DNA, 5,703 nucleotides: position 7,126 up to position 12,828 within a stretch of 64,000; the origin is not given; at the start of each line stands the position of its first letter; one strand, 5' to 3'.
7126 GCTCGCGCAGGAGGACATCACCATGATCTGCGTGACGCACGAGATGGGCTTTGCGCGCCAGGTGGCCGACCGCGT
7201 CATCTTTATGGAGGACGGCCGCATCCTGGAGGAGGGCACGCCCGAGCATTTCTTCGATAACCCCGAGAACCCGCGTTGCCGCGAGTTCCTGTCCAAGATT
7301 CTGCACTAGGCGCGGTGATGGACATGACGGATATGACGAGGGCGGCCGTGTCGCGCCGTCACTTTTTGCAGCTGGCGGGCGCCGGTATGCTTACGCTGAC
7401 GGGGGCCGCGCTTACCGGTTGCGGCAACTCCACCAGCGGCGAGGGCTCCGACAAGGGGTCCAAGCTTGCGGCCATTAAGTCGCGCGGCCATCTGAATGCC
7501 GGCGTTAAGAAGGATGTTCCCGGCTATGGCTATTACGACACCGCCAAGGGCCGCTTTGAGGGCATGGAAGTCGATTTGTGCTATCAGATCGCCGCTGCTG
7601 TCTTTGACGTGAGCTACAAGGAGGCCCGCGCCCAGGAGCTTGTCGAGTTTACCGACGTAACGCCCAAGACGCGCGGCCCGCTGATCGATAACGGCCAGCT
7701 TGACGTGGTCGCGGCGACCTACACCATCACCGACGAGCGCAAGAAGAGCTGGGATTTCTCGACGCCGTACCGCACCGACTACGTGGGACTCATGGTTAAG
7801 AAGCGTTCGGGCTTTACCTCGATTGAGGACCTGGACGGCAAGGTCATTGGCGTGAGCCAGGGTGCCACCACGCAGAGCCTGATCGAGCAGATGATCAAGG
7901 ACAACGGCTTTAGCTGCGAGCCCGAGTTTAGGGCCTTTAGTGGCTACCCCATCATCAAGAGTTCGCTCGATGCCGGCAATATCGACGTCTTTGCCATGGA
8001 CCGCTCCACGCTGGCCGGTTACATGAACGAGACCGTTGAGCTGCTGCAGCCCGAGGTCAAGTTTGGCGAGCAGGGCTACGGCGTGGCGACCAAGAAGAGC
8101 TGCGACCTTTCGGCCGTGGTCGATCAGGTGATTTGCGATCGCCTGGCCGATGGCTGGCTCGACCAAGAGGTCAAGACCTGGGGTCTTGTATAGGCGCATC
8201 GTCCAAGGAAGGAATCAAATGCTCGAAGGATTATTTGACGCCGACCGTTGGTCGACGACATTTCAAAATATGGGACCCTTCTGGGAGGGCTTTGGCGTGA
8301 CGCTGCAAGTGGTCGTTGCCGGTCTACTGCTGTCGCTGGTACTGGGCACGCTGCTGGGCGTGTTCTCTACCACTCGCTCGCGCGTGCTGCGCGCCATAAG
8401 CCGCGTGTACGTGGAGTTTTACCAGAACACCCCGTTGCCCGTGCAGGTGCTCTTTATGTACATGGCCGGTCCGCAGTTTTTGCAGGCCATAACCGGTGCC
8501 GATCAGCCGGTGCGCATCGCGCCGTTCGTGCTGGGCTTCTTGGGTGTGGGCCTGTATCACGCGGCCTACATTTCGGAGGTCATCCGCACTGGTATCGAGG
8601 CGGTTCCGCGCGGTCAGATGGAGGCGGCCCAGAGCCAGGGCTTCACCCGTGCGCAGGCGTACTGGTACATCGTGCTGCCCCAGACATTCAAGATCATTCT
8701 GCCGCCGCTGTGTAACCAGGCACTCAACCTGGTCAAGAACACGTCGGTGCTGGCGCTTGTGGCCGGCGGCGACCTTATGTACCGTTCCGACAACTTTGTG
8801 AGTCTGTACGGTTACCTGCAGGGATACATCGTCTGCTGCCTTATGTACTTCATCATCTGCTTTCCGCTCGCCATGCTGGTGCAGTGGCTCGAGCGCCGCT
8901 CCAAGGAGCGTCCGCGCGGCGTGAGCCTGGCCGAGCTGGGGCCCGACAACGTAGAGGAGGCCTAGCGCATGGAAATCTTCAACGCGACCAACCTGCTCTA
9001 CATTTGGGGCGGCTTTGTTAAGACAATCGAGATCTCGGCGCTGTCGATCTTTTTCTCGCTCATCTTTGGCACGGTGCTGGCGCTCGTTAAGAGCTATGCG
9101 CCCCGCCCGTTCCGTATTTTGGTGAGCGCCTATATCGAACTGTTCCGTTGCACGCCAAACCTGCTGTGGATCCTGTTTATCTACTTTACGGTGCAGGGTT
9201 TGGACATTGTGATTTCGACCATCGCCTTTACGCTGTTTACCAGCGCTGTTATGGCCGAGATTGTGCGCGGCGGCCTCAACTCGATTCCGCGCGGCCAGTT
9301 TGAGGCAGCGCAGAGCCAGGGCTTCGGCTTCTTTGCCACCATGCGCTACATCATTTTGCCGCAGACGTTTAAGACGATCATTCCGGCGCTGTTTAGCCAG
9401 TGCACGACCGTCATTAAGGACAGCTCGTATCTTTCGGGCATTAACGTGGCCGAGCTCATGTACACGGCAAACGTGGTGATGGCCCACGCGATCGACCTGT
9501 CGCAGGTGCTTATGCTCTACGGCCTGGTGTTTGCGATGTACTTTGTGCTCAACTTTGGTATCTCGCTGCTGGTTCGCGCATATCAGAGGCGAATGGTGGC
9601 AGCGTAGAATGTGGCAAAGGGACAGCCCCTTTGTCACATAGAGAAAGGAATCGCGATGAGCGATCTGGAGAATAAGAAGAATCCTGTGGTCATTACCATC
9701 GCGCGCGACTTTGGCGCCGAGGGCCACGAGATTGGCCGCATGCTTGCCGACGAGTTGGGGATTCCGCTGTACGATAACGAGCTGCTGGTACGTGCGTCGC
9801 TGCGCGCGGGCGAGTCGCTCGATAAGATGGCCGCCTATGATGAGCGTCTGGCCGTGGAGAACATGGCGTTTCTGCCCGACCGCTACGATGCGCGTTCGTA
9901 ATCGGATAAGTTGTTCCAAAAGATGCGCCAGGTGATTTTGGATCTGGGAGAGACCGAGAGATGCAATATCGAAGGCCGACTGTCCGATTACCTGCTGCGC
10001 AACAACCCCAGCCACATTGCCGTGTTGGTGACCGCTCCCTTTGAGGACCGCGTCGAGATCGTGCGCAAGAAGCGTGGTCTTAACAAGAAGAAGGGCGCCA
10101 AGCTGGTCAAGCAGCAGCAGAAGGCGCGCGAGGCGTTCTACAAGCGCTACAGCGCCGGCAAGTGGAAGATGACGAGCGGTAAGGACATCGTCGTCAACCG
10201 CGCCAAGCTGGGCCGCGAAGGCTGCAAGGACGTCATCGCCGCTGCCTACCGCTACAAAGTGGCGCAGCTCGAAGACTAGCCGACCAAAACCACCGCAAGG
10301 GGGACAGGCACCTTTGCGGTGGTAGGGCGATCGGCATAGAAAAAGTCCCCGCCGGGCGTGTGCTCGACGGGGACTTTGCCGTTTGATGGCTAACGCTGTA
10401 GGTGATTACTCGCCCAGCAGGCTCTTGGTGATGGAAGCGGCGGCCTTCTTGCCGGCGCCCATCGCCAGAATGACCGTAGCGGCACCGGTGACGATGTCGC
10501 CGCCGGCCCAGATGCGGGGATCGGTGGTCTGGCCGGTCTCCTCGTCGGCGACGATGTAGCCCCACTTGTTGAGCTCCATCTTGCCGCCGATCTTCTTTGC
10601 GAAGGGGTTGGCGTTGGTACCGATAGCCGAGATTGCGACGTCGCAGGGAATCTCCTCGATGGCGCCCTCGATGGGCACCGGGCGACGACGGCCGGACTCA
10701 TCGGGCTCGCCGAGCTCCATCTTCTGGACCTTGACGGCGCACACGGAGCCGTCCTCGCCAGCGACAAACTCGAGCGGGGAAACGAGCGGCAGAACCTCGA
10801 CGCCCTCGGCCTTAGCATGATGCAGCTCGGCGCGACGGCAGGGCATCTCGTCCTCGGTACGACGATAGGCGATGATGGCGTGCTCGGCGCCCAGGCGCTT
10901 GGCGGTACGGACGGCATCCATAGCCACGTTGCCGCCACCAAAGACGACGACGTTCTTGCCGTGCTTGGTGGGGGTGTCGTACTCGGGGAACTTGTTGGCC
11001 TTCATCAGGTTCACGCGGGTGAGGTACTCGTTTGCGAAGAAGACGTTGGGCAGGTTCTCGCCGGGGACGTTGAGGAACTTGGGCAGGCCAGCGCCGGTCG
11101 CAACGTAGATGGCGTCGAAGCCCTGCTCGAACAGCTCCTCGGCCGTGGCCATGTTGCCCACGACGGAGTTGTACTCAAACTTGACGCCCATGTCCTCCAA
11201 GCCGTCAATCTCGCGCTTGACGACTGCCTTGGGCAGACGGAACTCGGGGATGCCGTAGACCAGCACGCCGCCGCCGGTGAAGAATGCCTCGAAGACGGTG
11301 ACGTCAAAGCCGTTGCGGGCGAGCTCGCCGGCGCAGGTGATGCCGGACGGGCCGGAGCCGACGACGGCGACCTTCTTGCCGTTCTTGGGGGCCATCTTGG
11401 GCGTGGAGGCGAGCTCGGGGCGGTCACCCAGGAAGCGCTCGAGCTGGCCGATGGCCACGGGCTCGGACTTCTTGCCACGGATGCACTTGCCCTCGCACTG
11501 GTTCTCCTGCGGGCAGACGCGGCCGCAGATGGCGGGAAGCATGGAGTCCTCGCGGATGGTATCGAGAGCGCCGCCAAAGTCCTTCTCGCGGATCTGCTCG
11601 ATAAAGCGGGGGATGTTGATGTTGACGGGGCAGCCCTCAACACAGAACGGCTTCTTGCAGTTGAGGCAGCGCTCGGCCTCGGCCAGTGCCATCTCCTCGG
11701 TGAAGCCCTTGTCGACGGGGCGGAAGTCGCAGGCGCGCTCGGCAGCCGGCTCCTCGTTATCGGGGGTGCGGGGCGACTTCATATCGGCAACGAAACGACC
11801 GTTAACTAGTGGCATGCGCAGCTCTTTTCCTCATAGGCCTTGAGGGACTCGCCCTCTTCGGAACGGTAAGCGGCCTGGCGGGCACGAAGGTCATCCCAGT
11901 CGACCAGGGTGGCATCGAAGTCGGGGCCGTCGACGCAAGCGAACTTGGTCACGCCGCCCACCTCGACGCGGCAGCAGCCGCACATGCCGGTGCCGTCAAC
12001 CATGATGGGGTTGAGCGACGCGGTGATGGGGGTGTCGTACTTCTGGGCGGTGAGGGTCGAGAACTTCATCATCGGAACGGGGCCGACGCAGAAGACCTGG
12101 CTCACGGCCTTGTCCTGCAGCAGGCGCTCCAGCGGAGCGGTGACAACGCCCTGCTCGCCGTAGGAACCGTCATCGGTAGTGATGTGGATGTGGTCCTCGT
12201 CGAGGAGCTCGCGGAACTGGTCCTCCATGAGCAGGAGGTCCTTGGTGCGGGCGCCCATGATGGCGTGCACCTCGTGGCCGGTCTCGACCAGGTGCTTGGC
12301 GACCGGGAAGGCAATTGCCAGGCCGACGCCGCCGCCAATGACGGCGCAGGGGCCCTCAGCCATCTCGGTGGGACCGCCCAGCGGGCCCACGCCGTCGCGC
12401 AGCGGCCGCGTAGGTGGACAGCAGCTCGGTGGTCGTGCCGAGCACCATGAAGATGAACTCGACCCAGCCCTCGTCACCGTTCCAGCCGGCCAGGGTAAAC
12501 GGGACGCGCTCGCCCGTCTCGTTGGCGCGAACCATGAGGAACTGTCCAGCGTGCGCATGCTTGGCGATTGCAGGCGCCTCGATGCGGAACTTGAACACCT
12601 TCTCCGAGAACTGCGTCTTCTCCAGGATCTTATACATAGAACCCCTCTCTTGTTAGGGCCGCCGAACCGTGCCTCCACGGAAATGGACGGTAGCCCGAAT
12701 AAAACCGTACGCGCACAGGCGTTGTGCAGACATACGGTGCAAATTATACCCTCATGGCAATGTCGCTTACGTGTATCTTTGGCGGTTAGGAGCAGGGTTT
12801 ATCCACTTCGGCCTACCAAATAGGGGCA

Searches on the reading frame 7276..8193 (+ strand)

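Call 43: search_protein_families(library=pfam, proteins=[window:7276-8193:+], max_evalue=0.00001)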
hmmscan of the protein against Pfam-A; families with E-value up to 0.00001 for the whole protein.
window:7276-8193:+ (305 aa): 2 families
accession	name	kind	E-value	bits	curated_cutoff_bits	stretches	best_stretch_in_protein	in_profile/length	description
PF00497.25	SBP_bac_3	-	4.6e-20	72.2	26.4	1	73-303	1-130/132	Bacterial extracellular solute-binding proteins, family 3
PF09084.16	NMT1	-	9e-06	26.2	20.5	0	166-214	71-119/216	NMT1/THI5 like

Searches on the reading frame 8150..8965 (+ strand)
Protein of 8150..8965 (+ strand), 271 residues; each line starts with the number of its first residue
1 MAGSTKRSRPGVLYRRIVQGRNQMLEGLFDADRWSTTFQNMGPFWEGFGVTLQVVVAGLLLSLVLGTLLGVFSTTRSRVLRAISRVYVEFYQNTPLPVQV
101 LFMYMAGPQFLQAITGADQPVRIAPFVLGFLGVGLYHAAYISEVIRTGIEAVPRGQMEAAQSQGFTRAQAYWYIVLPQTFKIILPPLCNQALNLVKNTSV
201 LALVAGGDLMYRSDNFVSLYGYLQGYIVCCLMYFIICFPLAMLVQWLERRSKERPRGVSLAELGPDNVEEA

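Call 43: search_protein_families(library=pfam, proteins=[window:8150-8965:+], max_evalue=0.00001)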
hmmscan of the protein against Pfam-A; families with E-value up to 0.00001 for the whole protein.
window:8150-8965:+ (271 aa): 1 family
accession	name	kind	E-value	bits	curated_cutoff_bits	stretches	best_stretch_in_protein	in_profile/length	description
PF00528.27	BPD_transp_1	-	1.8e-22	80.4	26.4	1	66-251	1-182/184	Binding-protein-dependent transport system inner membrane component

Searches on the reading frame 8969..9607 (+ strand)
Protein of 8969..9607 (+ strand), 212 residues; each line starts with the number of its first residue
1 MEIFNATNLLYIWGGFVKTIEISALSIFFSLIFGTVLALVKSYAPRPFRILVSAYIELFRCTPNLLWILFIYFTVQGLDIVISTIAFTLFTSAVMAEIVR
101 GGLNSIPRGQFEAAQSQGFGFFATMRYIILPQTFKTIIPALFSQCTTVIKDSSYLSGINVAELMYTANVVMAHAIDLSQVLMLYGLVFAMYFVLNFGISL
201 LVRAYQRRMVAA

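Call 43: search_protein_families(library=pfam, proteins=[window:8969-9607:+], max_evalue=0.00001)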
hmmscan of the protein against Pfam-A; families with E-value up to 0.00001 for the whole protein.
window:8969-9607:+ (212 aa): 1 family
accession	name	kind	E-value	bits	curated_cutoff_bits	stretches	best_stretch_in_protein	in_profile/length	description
PF00528.27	BPD_transp_1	-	1.2e-15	58.1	26.4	1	31-209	2-182/184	Binding-protein-dependent transport system inner membrane component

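Call 46: find_encoding_contigs(protein=window:8969-9607:+, flank=10000, max_places=10)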
Protein window:8969-9607:+ (212 aa): 29 contigs read that carry it; 10 places shown.
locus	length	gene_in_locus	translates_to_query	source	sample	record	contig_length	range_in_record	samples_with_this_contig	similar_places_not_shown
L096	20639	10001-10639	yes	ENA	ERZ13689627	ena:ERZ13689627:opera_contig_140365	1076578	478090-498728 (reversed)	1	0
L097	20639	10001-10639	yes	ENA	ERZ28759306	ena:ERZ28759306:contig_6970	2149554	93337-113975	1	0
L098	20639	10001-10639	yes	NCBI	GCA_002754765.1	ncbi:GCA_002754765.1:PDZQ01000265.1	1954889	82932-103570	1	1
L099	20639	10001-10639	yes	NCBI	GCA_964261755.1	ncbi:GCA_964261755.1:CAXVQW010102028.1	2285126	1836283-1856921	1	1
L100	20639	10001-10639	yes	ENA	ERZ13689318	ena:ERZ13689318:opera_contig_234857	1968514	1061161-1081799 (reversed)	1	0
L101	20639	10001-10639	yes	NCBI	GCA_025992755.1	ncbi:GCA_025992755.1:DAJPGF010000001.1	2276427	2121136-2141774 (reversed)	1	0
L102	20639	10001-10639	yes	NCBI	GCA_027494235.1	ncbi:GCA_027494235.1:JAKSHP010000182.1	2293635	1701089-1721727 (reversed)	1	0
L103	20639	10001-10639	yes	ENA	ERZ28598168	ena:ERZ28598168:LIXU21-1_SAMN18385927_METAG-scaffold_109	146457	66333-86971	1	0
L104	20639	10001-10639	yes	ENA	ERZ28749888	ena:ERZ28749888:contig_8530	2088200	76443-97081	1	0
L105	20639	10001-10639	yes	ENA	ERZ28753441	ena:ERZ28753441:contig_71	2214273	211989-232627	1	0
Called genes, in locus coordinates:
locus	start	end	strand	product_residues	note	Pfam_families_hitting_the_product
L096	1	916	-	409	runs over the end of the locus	PF06541:ABC_trans_CmpB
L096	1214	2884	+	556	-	PF13522:GATase_6, PF13537:GATase_7, PF00156:Pribosyltran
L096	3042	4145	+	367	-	PF00586:AIRS, PF02769:AIRS_C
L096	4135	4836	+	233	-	PF00551:Formyl_trans_N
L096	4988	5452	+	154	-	PF00359:PTS_EIIA_2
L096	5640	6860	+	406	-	PF13624:SurA_N_3, PF13623:SurA_N_2, PF13145:Rotamase_2, PF13616:Rotamase_3, PF00639:Rotamase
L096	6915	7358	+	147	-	PF09424:YqeY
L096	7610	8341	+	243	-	PF02463:SMC_N, PF00005:ABC_tran, PF13304:AAA_21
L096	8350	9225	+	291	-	PF00497:SBP_bac_3, PF10613:Lig_chan-Glu_bd (faint), PF09084:NMT1 (faint)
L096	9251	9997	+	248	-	PF00528:BPD_transp_1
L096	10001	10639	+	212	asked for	PF00528:BPD_transp_1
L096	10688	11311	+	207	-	PF13189:Cytidylate_kin2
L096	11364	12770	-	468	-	PF00196:GerE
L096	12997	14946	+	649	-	-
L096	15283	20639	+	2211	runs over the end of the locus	-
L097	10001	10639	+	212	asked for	PF00528:BPD_transp_1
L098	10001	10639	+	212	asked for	PF00528:BPD_transp_1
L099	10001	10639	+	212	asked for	PF00528:BPD_transp_1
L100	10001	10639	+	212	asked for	PF00528:BPD_transp_1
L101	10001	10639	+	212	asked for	PF00528:BPD_transp_1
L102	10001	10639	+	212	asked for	PF00528:BPD_transp_1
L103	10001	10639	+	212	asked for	PF00528:BPD_transp_1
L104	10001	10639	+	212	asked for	PF00528:BPD_transp_1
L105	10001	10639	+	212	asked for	PF00528:BPD_transp_1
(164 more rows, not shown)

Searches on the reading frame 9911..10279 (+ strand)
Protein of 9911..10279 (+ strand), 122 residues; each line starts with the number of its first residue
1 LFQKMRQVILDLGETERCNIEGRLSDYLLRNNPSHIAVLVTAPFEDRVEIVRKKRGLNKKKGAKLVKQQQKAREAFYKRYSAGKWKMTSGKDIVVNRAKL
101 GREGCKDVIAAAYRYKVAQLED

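Call 43: search_protein_families(library=pfam, proteins=[window:9911-10279:+], max_evalue=0.00001)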
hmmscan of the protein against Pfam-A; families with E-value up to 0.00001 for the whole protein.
window:9911-10279:+ (122 aa): 1 family
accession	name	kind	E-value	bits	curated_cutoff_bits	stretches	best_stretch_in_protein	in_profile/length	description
PF13189.12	Cytidylate_kin2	-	1.1e-19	71.8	28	1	2-98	79-175/176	Cytidylate kinase-like family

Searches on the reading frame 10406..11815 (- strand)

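Call 44: search_protein_families(library=pfam, proteins=[window:10406-11815:-], max_evalue=0.00001)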
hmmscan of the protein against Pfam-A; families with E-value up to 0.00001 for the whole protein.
window:10406-11815:- (469 aa): 9 families
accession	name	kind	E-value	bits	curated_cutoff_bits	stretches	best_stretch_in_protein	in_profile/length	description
PF14691.11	Fer4_20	-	1e-41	141.7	25.8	1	29-132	3-107/113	Dihydroprymidine dehydrogenase domain II, 4Fe-4S cluster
PF07992.20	Pyr_redox_2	-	4.5e-33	115.3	26.1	1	147-455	1-291/291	Pyridine nucleotide-disulphide oxidoreductase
PF00070.33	Pyr_redox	-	8.8e-11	42.6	22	0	288-364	1-80/82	Pyridine nucleotide-disulphide oxidoreductase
PF01946.23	Thi4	-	3e-07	30.4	26.2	1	148-215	19-86/235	Thi4 family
PF13738.12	Pyr_redox_3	-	3.1e-07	30.4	30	0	140-175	158-193/305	Pyridine nucleotide-disulphide oxidoreductase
PF01266.30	DAO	-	3.3e-07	30.6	27.9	0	148-181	1-35/353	FAD dependent oxidoreductase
PF13450.12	NAD_binding_8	-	1.8e-06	28.5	21.9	1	151-177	1-27/68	NAD(P)-binding Rossmann-like domain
PF13241.12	NAD_binding_7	-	3e-06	28.2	22.1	0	285-338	6-61/104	Putative NAD(P)-binding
PF01262.27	AlaDh_PNT_C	-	1e-05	25.6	23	0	287-319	29-61/214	Alanine dehydrogenase/PNT, C-terminal domain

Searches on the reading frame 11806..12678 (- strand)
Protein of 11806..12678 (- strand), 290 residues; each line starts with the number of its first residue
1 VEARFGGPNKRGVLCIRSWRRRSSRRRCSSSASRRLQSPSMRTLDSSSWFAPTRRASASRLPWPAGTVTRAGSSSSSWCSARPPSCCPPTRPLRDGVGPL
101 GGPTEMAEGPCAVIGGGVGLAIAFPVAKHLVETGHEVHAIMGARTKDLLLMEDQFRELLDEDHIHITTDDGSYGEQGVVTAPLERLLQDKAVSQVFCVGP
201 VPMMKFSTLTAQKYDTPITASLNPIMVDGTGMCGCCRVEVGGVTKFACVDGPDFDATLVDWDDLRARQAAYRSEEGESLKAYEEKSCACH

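Call 44: search_protein_families(library=pfam, proteins=[window:11806-12678:-], max_evalue=0.00001)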
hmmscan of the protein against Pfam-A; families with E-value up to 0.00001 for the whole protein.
window:11806-12678:- (290 aa): 2 families
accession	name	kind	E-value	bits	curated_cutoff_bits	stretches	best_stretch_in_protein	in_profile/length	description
PF10418.14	DHODB_Fe-S_bind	-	2.1e-10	40.6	23.9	1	223-259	1-40/41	Iron-sulfur cluster binding domain of dihydroorotate dehydrogenase B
PF00175.26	NAD_binding_1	-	9.9e-07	29.8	22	1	114-206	2-106/109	Oxidoreductase NAD-binding domain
